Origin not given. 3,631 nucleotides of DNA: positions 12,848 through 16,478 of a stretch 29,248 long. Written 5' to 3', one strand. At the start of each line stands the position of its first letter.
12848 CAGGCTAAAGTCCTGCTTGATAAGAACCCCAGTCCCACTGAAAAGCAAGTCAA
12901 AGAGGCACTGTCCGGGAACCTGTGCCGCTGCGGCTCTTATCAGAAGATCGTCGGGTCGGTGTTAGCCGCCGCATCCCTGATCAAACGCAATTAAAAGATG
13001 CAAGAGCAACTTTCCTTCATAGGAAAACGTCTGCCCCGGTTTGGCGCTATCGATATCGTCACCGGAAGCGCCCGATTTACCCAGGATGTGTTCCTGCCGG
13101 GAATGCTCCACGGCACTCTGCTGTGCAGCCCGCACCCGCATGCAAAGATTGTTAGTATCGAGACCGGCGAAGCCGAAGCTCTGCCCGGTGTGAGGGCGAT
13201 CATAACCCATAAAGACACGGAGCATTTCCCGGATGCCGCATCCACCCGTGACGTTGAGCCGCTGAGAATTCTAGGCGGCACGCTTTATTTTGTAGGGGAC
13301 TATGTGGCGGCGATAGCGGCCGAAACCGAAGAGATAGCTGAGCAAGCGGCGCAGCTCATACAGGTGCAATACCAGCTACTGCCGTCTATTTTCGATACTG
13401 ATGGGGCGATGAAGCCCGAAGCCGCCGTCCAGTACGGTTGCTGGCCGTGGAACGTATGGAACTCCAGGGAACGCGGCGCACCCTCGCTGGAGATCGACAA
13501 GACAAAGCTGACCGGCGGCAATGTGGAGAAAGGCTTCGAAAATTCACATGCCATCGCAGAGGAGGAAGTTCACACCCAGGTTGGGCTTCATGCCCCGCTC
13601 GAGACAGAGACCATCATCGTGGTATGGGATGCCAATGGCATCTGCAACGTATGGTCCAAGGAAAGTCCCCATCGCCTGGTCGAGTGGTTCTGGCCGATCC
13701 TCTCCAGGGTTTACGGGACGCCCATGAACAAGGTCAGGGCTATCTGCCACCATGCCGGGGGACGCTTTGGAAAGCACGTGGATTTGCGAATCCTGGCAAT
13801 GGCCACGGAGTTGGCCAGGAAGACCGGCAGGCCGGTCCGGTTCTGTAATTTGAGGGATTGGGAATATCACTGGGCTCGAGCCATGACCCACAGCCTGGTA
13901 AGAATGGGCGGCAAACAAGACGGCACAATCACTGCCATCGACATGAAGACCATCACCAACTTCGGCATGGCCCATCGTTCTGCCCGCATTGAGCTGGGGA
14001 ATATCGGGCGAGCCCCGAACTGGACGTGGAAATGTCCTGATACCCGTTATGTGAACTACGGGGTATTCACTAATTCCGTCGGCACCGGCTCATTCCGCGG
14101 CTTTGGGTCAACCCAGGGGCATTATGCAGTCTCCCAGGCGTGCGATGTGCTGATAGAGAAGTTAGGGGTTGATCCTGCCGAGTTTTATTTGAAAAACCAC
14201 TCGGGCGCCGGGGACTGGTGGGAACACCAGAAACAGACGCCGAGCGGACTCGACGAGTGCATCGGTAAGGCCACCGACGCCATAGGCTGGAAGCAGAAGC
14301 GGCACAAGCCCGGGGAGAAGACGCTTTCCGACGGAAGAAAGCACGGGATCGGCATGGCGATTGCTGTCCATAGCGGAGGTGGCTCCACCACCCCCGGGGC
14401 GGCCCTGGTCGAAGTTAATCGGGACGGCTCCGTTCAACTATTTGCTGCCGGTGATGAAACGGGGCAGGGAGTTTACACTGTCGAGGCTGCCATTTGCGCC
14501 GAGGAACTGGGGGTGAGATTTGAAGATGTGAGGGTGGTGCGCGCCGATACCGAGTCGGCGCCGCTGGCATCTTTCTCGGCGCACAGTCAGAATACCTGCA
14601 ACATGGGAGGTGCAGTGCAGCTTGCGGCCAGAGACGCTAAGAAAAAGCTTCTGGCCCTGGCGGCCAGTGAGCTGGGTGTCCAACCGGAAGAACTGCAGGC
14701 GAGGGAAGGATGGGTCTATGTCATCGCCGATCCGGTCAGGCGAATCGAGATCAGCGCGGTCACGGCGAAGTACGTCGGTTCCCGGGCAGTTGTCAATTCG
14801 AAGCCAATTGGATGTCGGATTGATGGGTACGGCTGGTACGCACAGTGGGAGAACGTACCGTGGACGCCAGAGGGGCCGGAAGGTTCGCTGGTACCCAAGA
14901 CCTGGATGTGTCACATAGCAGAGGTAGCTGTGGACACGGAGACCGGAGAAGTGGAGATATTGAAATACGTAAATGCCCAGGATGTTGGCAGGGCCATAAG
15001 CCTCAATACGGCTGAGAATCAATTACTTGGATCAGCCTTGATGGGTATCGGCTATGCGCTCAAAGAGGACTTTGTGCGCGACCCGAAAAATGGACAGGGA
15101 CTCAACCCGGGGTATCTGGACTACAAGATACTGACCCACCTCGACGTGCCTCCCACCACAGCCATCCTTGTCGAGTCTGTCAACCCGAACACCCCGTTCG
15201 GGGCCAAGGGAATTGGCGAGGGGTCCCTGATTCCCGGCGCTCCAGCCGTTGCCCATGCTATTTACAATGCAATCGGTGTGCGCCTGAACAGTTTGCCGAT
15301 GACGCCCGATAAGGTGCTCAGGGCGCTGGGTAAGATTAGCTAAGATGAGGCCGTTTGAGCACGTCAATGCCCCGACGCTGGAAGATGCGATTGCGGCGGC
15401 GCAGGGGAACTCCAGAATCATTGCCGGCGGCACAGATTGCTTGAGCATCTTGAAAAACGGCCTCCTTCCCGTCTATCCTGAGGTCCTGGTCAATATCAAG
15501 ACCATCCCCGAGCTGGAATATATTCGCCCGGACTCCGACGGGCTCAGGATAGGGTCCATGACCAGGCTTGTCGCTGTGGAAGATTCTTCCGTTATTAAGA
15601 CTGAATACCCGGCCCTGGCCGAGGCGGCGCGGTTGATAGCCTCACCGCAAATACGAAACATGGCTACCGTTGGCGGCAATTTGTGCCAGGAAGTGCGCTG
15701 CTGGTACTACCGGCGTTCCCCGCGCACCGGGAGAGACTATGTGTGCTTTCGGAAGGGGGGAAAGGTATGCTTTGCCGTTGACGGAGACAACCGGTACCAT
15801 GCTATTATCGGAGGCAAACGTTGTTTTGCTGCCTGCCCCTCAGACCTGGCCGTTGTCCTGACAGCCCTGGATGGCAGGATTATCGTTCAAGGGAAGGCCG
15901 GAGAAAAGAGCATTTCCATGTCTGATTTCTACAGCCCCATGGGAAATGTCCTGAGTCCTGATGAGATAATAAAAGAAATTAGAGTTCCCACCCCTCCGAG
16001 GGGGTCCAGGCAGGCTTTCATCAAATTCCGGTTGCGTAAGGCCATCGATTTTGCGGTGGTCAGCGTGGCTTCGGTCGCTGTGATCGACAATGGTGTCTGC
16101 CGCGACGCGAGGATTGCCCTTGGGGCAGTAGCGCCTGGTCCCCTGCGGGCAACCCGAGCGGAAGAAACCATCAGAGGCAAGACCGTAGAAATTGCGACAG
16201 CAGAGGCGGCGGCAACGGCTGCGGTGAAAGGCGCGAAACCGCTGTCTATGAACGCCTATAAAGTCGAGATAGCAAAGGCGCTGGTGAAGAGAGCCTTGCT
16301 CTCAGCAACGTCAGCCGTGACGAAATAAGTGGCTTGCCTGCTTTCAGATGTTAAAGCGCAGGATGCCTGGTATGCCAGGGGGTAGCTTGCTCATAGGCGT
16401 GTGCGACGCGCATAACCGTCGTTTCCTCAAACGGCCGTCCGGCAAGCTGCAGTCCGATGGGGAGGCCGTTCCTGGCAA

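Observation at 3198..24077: Candidate uncharacterised anaerobic N-heterocycle/lactam degradation system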

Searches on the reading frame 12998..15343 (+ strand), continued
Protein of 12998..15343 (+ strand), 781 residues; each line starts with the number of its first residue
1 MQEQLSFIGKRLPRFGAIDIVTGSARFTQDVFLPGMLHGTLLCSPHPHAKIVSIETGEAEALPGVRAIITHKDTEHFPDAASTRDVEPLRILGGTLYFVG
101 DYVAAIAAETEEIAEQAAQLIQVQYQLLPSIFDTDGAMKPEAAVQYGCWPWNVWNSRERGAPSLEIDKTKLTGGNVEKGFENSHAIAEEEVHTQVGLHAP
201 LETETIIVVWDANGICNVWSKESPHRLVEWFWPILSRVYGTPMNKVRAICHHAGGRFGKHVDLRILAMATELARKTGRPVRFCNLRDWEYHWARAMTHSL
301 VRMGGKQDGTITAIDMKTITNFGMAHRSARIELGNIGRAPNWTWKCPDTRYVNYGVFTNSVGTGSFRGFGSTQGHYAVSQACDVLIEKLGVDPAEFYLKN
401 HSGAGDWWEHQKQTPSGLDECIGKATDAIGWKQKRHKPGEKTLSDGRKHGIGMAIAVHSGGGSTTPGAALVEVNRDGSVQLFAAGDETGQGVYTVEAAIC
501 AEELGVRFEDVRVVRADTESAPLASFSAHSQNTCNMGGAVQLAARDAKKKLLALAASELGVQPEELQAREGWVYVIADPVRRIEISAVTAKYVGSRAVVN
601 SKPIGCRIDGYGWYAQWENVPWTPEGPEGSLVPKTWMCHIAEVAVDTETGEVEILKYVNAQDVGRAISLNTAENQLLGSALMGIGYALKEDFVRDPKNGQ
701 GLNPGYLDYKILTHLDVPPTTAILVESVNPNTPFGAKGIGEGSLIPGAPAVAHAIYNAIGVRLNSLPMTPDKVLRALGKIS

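Call 22: find_encoding_contigs(protein=P0004, flank=10000, max_places=1)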
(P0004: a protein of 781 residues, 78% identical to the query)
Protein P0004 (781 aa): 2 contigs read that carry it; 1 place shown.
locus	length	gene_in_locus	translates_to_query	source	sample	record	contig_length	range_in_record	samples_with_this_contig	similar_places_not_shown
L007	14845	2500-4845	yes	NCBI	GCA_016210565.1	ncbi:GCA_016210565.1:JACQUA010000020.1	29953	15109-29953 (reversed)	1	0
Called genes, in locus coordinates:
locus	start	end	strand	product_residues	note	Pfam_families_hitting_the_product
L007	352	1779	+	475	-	PF20695:UbiD_N (weak), PF01977:UbiD, PF20696:UbiD_C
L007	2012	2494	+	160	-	PF01799:Fer2_2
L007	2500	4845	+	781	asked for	PF01315:Ald_Xan_dh_C, PF02738:MoCoBD_1, PF20256:MoCoBD_2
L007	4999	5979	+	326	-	PF00941:FAD_binding_5, PF03450:CO_deh_flav_C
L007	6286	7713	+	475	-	PF20695:UbiD_N, PF01977:UbiD, PF20696:UbiD_C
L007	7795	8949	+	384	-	PF01547:SBP_bac_1, PF13416:SBP_bac_8, PF13531:SBP_bac_11, PF13343:SBP_bac_6 (weak)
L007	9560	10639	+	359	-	PF07883:Cupin_2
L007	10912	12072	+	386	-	PF01547:SBP_bac_1, PF13531:SBP_bac_11, PF13416:SBP_bac_8, PF13343:SBP_bac_6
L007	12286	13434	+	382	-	PF01547:SBP_bac_1, PF13416:SBP_bac_8, PF13343:SBP_bac_6, PF13531:SBP_bac_11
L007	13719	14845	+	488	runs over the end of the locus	PF01977:UbiD, PF20696:UbiD_C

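Call 23: find_encoding_contigs(protein=P0020, flank=10000, max_places=1)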
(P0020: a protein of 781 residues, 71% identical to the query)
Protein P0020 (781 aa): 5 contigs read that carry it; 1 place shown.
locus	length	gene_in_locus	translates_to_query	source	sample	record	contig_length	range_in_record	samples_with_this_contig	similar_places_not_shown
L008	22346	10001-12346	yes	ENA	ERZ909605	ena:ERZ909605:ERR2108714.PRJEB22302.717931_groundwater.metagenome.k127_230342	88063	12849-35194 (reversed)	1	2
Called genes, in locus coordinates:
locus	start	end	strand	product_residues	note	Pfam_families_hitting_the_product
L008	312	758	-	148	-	PF17200:sCache_2, PF08269:dCache_2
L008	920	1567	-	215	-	PF02589:LUD_dom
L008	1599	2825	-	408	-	PF00144:Beta-lactamase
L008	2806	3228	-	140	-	PF01850:PIN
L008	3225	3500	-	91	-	PF02604:PhdYeFM_antitox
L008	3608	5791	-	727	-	PF02730:AFOR_N, PF01314:AFOR_C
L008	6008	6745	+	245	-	PF00149:Metallophos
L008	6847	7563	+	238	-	PF02589:LUD_dom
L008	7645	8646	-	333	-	PF03401:TctC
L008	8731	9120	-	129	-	PF07883:Cupin_2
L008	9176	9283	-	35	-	-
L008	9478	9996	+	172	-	PF00111:Fer2 (weak), PF13085:Fer2_3 (weak), PF01799:Fer2_2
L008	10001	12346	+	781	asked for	PF01315:Ald_Xan_dh_C, PF02738:MoCoBD_1, PF20256:MoCoBD_2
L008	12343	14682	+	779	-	PF00941:FAD_binding_5, PF14691:Fer4_20, PF01266:DAO (weak), PF01494:FAD_binding_3 (weak), PF01946:Thi4 (weak), PF07992:Pyr_redox_2, PF13450:NAD_binding_8, PF03450:CO_deh_flav_C, +7 more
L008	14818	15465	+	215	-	PF13649:Methyltransf_25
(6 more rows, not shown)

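Call 24: find_encoding_contigs(protein=P0019, flank=10000, max_places=1)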
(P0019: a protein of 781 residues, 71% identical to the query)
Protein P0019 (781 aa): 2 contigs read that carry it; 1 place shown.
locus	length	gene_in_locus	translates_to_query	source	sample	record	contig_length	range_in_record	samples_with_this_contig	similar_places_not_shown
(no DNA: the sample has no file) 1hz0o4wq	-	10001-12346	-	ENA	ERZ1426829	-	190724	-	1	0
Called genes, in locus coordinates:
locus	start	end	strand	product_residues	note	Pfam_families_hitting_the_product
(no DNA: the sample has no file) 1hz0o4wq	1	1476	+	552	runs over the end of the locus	PF00501:AMP-binding, PF13193:AMP-binding_C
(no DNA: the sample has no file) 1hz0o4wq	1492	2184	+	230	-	PF00881:Nitroreductase, PF14512:TM1586_NiRdase (faint)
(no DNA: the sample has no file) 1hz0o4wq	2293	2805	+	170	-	-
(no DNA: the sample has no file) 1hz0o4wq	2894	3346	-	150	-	PF03330:DPBB_1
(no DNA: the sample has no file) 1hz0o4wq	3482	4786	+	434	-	PF13387:Lnb_N, PF25221:5TMH_Lnb (weak)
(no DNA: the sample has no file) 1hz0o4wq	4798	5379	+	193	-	PF02525:Flavodoxin_2, PF03358:FMN_red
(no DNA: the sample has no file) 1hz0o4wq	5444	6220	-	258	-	PF13505:OMP_b-brl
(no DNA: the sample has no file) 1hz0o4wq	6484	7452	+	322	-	PF00140:Sigma70_r1_2, PF04542:Sigma70_r2, PF04539:Sigma70_r3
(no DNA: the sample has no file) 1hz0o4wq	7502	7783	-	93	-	-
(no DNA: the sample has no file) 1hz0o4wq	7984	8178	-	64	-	-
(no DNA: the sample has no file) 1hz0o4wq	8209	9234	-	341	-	PF03401:TctC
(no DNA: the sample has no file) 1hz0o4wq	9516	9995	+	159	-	PF00111:Fer2 (weak), PF13085:Fer2_3, PF01799:Fer2_2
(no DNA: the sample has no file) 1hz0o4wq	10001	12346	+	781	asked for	PF01315:Ald_Xan_dh_C, PF02738:MoCoBD_1, PF20256:MoCoBD_2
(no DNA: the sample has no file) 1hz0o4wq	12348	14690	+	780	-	PF00941:FAD_binding_5, PF14691:Fer4_20, PF07992:Pyr_redox_2, PF13450:NAD_binding_8, PF13738:Pyr_redox_3 (weak), PF00070:Pyr_redox (weak), PF00941:FAD_binding_5 (weak), PF03450:CO_deh_flav_C, +2 more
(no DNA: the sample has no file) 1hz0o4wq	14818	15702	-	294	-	PF00702:Hydrolase, PF12710:HAD, PF13344:Hydrolase_6 (faint), PF13419:HAD_2, PF13242:Hydrolase_like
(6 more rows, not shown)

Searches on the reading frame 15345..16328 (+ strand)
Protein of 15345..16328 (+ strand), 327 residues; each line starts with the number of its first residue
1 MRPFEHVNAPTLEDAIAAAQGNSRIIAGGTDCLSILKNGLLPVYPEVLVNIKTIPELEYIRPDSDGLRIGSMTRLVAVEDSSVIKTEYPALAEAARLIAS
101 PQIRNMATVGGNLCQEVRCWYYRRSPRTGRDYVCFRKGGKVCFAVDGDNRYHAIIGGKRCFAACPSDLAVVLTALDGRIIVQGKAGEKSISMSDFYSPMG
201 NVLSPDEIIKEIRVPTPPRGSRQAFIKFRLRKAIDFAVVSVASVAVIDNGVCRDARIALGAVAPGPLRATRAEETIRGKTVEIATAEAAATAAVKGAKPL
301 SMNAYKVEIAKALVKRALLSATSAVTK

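Call 4: search_protein_families(library=pfam, proteins=[window:15345-16328:+], max_evalue=0.01)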
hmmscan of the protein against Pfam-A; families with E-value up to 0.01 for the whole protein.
window:15345-16328:+ (327 aa): 2 families
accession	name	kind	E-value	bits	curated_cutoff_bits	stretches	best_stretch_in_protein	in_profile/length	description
PF00941.27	FAD_binding_5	-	4.4e-40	137.7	27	1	4-216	3-169/170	FAD binding domain in molybdopterin dehydrogenase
PF03450.22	CO_deh_flav_C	-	4.7e-18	65.7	25.5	1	231-320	8-101/102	CO dehydrogenase flavoprotein C-terminal domain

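Call 9: search_protein_families(library=ncbifam, proteins=[window:15345-16328:+], max_evalue=0.001)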
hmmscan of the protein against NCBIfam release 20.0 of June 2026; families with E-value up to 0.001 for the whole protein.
window:15345-16328:+ (327 aa): 8 families
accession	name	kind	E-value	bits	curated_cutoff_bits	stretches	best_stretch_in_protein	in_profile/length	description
NF007427.0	PRK09971.1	equivalog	2.3e-53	181.3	287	2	150-322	106-284/292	xanthine dehydrogenase FAD-binding subunit XdhB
NF043083.1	XdhB_XDHase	equivalog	2.6e-53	181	310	2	150-322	106-284/289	xanthine dehydrogenase subunit XdhB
TIGR03195.1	4hydrxCoA_B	equivalog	4.2e-51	174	404.55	1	3-305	4-299/321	4-hydroxybenzoyl-CoA reductase subunit beta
NF041019.1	glyceraldDH_beta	equivalog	6.8e-51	173.1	350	2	153-319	109-278/280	glyceraldehyde dehydrogenase subunit beta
TIGR02963.1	xanthine_xdhA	equivalog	3.5e-34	118.2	467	2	150-319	291-466/468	xanthine dehydrogenase small subunit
TIGR03199.1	pucC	equivalog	6.7e-18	64.9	306.05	2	13-115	5-108/264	xanthine dehydrogenase subunit C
TIGR03312.1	Se_sel_red_FAD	hypoth_equivalog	2.2e-12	46.7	241.5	2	56-114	52-107/257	molybdopterin-dependent oxidoreductase FAD-binding subunit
TIGR02969.1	mam_aldehyde_ox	subfamily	0.00038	18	1912.3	0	150-289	346-489/1330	aldehyde oxidase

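Call 12: search_solved_structures(query=window:15345-16328:+, show_alignments=2)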
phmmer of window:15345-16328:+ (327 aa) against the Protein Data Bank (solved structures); distinct sequences matched with E-value up to 0.001: 15.
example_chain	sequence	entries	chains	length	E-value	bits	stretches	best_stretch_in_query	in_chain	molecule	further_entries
5y6q_B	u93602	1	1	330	2.3e-51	178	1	1-321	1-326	Aldehyde oxidase medium subunit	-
5g5g_B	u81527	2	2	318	1.6e-34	122.7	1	4-319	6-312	PUTATIVE XANTHINE DEHYDROGENASE YAGR MOLYBDENUM-BINDING SU SUBUNIT | Aldehyde oxidoreductase FAD-binding subunit PaoB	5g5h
1rm6_B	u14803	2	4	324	2.3e-34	122.1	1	9-295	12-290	4-hydroxybenzoyl-CoA reductase beta subunit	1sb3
7dqx_B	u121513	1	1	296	6.7e-31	110.8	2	164-321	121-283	6-hydroxypseudooxynicotine dehydrogenase complex subunit alpha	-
7dqx_E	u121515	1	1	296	1.1e-30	110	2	164-321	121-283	6-hydroxypseudooxynicotine dehydrogenase complex subunit alpha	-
1ffu_C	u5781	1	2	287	2.4e-28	102.4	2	20-114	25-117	CUTM, FLAVOPROTEIN OF CARBON MONOXIDE DEHYDROGENASE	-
3hrd_C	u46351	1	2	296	2.5e-28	102.3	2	3-114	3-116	Nicotinate dehydrogenase FAD-subunit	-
1ffv_C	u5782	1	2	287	4.5e-28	101.5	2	20-114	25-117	CUTM, FLAVOPROTEIN OF CARBON MONOXIDE DEHYDROGENASE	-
4zoh_B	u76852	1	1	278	9.6e-28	100.4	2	166-321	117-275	Putative oxidoreductase FAD-binding subunit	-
8uem_B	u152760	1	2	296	4e-25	91.8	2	3-115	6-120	Carbon monoxide dehydrogenase medium chain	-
1zxi_C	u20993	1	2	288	8.1e-23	84.2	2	9-114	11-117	Carbon monoxide dehydrogenase medium chain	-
1n5w_C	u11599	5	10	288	1.1e-22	83.8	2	9-114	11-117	Carbon monoxide dehydrogenase medium chain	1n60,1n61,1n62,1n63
1t3q_C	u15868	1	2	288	3e-21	79.1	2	166-323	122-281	quinoline 2-oxidoreductase medium subunit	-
1jro_A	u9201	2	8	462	2.1e-10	43.5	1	18-114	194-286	xanthine dehydrogenase, chain A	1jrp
2w3r_A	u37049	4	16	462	2.1e-10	43.5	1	18-114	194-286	XANTHINE DEHYDROGENASE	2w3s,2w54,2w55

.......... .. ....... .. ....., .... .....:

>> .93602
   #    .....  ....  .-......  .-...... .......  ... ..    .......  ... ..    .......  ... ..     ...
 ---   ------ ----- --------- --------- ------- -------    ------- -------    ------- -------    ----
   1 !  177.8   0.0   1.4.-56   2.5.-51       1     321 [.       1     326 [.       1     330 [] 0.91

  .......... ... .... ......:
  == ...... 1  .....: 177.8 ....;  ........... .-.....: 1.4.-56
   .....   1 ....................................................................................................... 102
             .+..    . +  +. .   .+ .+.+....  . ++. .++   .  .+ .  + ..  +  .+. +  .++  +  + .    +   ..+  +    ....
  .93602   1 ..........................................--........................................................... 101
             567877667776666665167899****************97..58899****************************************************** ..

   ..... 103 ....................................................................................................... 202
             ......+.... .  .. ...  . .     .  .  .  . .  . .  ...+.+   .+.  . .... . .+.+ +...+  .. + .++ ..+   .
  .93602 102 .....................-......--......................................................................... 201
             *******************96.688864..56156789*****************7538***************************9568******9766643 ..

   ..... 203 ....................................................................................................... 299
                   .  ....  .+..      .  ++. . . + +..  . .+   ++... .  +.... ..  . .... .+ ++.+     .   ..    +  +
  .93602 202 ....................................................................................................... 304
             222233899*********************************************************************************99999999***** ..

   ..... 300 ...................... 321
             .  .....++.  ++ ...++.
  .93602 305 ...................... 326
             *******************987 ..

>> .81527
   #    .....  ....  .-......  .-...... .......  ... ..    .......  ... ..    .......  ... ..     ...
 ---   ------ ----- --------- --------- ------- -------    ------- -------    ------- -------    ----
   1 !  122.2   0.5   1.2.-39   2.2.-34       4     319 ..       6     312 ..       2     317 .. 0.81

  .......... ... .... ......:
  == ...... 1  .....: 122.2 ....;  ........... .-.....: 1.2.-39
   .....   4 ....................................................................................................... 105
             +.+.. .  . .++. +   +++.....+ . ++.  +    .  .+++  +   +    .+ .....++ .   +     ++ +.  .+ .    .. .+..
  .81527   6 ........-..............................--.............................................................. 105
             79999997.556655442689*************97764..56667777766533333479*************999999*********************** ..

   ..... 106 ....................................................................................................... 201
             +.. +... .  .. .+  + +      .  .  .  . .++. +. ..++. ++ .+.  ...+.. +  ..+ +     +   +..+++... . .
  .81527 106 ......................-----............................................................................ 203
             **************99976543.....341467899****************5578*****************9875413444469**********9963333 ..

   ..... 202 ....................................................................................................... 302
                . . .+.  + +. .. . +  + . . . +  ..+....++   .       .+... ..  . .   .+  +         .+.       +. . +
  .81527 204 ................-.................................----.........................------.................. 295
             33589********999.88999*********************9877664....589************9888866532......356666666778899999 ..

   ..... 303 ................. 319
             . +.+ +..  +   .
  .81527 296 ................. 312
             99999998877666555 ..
